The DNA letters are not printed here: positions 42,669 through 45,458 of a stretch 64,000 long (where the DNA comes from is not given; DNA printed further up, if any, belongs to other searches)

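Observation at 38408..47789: Lineage-specific seven-gene block built around an orphan TrwB/VirD4-like coupling ATPase: candidate undescribed envelope-spanning translocation system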

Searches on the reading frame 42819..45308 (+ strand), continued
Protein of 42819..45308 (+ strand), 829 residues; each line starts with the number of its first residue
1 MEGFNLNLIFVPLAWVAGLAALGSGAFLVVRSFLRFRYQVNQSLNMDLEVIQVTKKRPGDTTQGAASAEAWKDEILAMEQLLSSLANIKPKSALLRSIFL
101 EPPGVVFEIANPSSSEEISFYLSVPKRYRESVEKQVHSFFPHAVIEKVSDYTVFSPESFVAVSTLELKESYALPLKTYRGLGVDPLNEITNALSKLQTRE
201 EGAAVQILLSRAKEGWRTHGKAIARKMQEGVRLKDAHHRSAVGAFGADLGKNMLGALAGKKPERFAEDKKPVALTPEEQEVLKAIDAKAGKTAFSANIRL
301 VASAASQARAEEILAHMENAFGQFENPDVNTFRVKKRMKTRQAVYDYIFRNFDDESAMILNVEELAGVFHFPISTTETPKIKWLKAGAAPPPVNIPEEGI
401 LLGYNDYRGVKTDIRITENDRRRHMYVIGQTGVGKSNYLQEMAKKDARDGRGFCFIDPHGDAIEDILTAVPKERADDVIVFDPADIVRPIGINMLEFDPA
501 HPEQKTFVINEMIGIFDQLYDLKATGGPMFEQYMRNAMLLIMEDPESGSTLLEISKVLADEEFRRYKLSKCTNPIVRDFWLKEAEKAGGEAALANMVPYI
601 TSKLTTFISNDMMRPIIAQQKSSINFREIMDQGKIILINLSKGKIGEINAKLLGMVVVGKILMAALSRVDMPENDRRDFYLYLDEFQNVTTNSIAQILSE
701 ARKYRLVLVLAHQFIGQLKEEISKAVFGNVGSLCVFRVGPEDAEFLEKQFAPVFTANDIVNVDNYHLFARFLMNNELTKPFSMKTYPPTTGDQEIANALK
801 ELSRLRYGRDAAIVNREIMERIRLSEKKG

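Call 30: find_encoding_contigs(protein=P0177, flank=10000, max_places=2)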
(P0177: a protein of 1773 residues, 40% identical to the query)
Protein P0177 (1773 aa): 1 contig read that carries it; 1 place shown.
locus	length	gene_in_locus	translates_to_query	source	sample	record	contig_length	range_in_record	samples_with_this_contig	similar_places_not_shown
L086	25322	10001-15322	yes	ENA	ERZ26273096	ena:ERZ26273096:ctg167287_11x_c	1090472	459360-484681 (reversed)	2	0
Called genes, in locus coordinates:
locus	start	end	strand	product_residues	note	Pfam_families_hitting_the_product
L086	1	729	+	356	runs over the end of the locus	PF02646:RmuC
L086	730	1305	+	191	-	-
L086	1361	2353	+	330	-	PF00579:tRNA-synt_1b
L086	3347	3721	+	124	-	-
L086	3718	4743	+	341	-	PF02912:Phe_tRNA-synt_N, PF01409:tRNA-synt_2d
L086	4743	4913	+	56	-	-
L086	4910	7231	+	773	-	PF01588:tRNA_bind, PF03483:B3_4, PF03484:B5, PF17759:tRNA_synthFbeta, PF03147:FDX-ACB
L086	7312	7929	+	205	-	PF12229:PG_binding_4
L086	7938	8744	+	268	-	PF12229:PG_binding_4 (weak), PF03734:YkuD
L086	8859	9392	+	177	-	PF13238:AAA_18 (weak)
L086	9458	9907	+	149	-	-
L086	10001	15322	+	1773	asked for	PF26449:DUF8128, PF10412:TrwB_AAD_bind (faint)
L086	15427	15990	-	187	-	-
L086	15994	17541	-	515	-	PF18911:PKD_4, PF00801:PKD (weak), PF25549:DUF7927 (faint)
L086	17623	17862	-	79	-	-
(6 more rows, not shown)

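Call 34: search_solved_structures(query=A1, max_evalue=1)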
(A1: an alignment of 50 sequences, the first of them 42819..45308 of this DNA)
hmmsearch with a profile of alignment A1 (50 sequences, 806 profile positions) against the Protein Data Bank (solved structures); distinct sequences matched with E-value up to 1: 16.
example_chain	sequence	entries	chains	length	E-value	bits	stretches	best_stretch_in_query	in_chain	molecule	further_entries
1gl6_A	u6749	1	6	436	9e-09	37.1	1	398-447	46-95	ATPASE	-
1e9r_A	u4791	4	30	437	9.1e-09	37.1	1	398-447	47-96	CONJUGAL TRANSFER PROTEIN TRWB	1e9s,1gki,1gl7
6sz9_A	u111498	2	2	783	1.8e-06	29.5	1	390-462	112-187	IcmO (DotL)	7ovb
8xau_A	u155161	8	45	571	0.00078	20.7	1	670-731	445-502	ATP-binding protein | HerA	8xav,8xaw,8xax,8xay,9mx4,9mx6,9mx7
9x1l_A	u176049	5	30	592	0.0033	18.7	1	403-446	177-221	DNA helicase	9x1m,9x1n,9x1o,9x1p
2kjq_A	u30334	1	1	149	0.0066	17.7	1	395-440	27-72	DnaA-related protein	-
8wiv_A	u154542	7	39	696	0.011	17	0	404-444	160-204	Helicase HerA central domain-containing protein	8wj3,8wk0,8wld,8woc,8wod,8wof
4d2i_A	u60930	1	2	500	0.097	13.8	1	391-447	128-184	HERA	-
8ziq_M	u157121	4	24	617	0.16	13.1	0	395-424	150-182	HerA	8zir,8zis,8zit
11kk_A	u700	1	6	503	0.19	12.9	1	404-445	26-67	HerA like helicase YjgR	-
7es4_A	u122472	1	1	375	0.23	12.6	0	659-694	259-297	DNA phosphorothioation-dependent restriction protein DptH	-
6o1w_A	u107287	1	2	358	0.32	12.1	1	380-442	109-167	DNA translocase coupling protein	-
6o1x_A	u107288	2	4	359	0.32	12.1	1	380-442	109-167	DNA translocase coupling protein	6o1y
6o1z_A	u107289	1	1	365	0.33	12.1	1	380-442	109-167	DNA translocase coupling protein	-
4zpx_A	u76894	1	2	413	0.39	11.8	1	388-425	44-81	ATP-dependent protease Lon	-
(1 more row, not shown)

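Call 49: predict_structure(alignment_id=A1)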
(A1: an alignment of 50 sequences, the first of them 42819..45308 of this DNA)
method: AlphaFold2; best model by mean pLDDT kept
length: 829 residues; sequences in the alignment: 50
mean_pLDDT: 85.8   pTM: 0.75
mean pLDDT of the five models: 85.8, 85.6, 84.9, 84.9, 84.9
residues with pLDDT >= 90: 402; 70-90: 342; 50-70: 49; < 50: 36
segments of 3 or more residues with pLDDT < 50: 61-66, 248-270, 827-829
pLDDT, mean of each block of 10 residues (from residue 1): 57 81 84 80 87 75 55 92 84 57 83 92 91 90 87 90 91 91 92 89 94 86 85 74 51 46 45 76 89 93 93 94 89 76 88 88 95 88 88 90 88 93 94 93 94 92 92 93 93 88 88 90 77 92 83 88 89 90 79 83 87 90 93 95 88 93 90 93 92 86 92 90 89 94 93 90 94 89 92 92 93 89 56
secondary structure, 60 per line:
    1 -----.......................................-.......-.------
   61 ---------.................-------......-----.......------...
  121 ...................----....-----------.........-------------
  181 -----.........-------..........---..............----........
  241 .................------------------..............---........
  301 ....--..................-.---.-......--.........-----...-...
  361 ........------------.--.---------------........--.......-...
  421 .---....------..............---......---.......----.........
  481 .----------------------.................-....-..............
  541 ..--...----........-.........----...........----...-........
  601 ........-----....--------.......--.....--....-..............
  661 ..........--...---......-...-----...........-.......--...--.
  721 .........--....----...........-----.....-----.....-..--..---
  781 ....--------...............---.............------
elements in order (helices of 4 or more, strands of 3 or more residues): H6-44 E46-52 H70-86 H94-99 E105-111 E118-125 H126-139 E144-147 E159-167 H186-194 E202-211 H215-228 H233-257 H276-289 E293-304 H307-324 E332-337 H340-348 E358-361 H362-368 E400-407 E410-416 H418-421 E425-428 H435-448 E452-457 H461-467 H472-477 E478-481 H504-520 H522-525 H527-542 H552-559 H561-569 H574-584 H593-608 H614-617 H626-632 E635-639 H642-645 H647-670 E679-684 H694-704 E706-712 H720-729 E732-735 H740-750 H756-760 E766-770 E781-784 H793-807 H811-823

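Call 60: list_cluster_members(proteins=[P0121, P0123, P0138, P0160, P0167, P0208, P0222, P0244, P0263, P0269])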
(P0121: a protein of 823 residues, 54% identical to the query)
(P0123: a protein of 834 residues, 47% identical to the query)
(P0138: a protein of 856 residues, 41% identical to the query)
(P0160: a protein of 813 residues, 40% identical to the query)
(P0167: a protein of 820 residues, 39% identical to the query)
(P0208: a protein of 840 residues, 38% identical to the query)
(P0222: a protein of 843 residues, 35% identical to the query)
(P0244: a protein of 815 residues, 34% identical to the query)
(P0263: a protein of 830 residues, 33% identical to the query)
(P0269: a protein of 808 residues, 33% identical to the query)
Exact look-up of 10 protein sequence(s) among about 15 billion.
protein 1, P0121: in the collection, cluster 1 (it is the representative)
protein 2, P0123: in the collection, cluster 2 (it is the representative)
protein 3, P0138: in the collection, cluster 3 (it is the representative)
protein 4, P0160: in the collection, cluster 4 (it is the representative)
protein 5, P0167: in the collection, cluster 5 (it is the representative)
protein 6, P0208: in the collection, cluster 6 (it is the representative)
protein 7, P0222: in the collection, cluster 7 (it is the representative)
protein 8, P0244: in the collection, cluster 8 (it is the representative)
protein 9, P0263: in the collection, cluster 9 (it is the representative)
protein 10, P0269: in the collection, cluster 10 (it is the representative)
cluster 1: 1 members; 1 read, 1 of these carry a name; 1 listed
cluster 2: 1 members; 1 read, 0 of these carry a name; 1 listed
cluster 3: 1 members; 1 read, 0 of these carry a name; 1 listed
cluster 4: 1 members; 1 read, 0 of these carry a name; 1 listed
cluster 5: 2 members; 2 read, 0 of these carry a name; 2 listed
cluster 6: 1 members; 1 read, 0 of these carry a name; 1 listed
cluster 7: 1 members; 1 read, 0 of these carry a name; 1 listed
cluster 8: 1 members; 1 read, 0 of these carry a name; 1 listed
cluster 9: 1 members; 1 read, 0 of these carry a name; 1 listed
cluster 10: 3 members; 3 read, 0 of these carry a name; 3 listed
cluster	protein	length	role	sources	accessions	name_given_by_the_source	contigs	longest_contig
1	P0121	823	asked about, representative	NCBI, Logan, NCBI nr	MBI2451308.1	MAG: type IV secretion system DNA-binding domain-containing protein [Parcubacteria group ... | type IV secretion system DNA-binding domain-containing protein [Parcubacteria group ...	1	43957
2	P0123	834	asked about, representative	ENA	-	-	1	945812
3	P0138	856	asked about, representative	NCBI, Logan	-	-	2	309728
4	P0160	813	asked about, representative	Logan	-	-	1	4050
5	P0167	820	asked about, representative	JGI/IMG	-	-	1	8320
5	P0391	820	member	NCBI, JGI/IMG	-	-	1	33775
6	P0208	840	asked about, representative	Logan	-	-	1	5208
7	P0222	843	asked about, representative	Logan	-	-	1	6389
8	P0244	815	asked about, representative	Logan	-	-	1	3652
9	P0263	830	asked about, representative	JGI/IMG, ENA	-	-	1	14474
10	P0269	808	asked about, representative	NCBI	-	-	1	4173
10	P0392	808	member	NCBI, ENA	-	-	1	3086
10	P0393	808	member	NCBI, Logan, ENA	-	-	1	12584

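Call 61: find_encoding_contigs(protein=P0123, flank=10000, max_places=1)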
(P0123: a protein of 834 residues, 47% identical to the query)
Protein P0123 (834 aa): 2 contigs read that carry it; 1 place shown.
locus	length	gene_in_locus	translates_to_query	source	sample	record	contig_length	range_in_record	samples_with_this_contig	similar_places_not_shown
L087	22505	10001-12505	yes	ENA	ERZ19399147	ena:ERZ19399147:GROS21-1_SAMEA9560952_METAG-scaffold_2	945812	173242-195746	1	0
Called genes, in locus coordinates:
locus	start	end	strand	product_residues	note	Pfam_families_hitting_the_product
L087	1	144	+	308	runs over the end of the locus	PF00687:Ribosomal_L1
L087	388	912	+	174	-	PF00466:Ribosomal_L10, PF27436:RL10_C (weak)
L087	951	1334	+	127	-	PF16320:Ribosomal_L12_N, PF00542:Ribosomal_L12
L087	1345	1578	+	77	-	-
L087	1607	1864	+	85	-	-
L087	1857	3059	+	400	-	PF01702:TGT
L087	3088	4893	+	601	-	-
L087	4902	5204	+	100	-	-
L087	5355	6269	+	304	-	-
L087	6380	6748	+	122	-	-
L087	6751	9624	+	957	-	-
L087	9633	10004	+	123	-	-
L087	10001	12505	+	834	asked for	PF26449:DUF8128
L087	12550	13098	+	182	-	-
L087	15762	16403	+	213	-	-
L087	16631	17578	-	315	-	PF02355:SecD_SecF_C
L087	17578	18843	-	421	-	PF21760:SecD_1st, PF22599:SecDF_P1_head, PF00873:ACR_tran (weak), PF02355:SecD_SecF_C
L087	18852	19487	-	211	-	-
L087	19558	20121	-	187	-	PF08281:Sigma70_r4_2, PF13936:HTH_38 (weak)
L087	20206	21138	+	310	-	PF01368:DHH, PF02833:DHHA2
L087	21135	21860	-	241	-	PF13482:RNase_H_2, PF10108:DNA_pol_B_exo2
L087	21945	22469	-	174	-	-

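Call 62: find_encoding_contigs(protein=P0138, flank=10000, max_places=1)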
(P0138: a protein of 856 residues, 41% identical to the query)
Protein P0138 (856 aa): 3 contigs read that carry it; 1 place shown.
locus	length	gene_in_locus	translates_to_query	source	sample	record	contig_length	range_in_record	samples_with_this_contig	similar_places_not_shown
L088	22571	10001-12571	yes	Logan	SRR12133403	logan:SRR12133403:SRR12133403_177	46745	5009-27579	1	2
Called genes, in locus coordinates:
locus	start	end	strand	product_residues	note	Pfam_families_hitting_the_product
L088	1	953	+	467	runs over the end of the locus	PF28494:GlyRS_ins_1 (faint), PF00587:tRNA-synt_2b, PF03129:HGTP_anticodon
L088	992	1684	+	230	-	PF00590:TP_methylase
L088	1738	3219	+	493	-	PF00133:tRNA-synt_1 (weak), PF09334:tRNA-synt_1g, PF00133:tRNA-synt_1, PF01406:tRNA-synt_1e (weak)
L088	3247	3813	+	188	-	PF02674:Colicin_V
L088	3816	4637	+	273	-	PF01026:TatD_DNase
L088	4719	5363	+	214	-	-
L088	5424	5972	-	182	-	-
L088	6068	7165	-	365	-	PF01207:Dus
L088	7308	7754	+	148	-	-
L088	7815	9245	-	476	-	PF01921:tRNA-synt_1f (faint), PF01406:tRNA-synt_1e, PF09334:tRNA-synt_1g (faint), PF09190:DALR_2 (weak)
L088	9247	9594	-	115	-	-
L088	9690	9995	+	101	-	-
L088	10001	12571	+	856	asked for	PF26449:DUF8128, PF01935:DUF87 (weak), PF02534:T4SS-DNA_transf, PF10412:TrwB_AAD_bind (weak)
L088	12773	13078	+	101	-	-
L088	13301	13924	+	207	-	-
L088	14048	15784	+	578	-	PF05496:RuvB_N (faint), PF13177:DNA_pol3_delta2, PF07728:AAA_5 (weak), PF13401:AAA_22, PF00004:AAA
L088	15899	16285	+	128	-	-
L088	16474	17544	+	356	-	PF19572:PorV (weak)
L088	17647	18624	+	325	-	PF01565:FAD_binding_4, PF02873:MurB_C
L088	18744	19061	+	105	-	PF02482:Ribosomal_S30AE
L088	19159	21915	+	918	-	PF07517:SecA_DEAD, PF01043:SecA_PP_bind, PF21090:P-loop_SecA, PF07516:SecA_SW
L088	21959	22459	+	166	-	-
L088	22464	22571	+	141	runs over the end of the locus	-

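Call 63: find_encoding_contigs(protein=P0391, flank=10000, max_places=1)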
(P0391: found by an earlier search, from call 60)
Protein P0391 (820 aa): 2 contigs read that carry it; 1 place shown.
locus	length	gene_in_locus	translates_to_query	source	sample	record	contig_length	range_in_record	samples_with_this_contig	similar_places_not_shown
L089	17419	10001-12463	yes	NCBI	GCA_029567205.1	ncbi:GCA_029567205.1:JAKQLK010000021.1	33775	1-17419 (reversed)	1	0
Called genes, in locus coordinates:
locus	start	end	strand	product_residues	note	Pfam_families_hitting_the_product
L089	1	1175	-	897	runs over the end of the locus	PF00690:Cation_ATPase_N, PF00122:E1-E2_ATPase, PF13246:Cation_ATPase, PF00702:Hydrolase (weak), PF00689:Cation_ATPase_C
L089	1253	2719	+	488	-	-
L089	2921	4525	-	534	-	PF23357:DUF7088, PF09822:ABC_transp_aux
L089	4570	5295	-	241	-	PF12679:ABC2_membrane_2, PF12698:ABC2_membrane_3 (weak)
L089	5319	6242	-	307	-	PF02562:PhoH (faint), PF13476:AAA_23 (faint), PF00005:ABC_tran, PF13304:AAA_21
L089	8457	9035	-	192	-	-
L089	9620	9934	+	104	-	-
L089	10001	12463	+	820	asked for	PF26449:DUF8128, PF01935:DUF87, PF10412:TrwB_AAD_bind (weak)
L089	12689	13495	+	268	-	PF00665:rve, PF13683:rve_3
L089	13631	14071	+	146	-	PF01197:Ribosomal_L31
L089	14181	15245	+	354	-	PF03462:PCRF, PF00472:RF-1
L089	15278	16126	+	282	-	PF17827:PrmC_N, PF01170:UPF0020, PF01739:CheR (weak), PF06325:PrmA, PF05175:MTS, PF13649:Methyltransf_25 (weak), PF13847:Methyltransf_31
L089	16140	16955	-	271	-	-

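Call 64: find_encoding_contigs(protein=P0263, flank=10000, max_places=1)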
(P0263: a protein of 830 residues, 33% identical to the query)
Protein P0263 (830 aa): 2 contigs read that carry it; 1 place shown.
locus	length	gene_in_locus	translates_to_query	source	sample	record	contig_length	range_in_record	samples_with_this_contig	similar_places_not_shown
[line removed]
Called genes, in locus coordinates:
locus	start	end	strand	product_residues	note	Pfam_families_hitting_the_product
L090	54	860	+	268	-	-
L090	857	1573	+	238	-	PF00561:Abhydrolase_1, PF12697:Abhydrolase_6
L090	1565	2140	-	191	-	PF02482:Ribosomal_S30AE, PF16321:Ribosom_S30AE_C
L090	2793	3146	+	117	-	PF01883:FeS_assembly_P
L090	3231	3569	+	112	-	PF18908:DUF5663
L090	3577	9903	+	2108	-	-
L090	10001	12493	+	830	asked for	PF26449:DUF8128, PF01935:DUF87, PF10412:TrwB_AAD_bind (weak)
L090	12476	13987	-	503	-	?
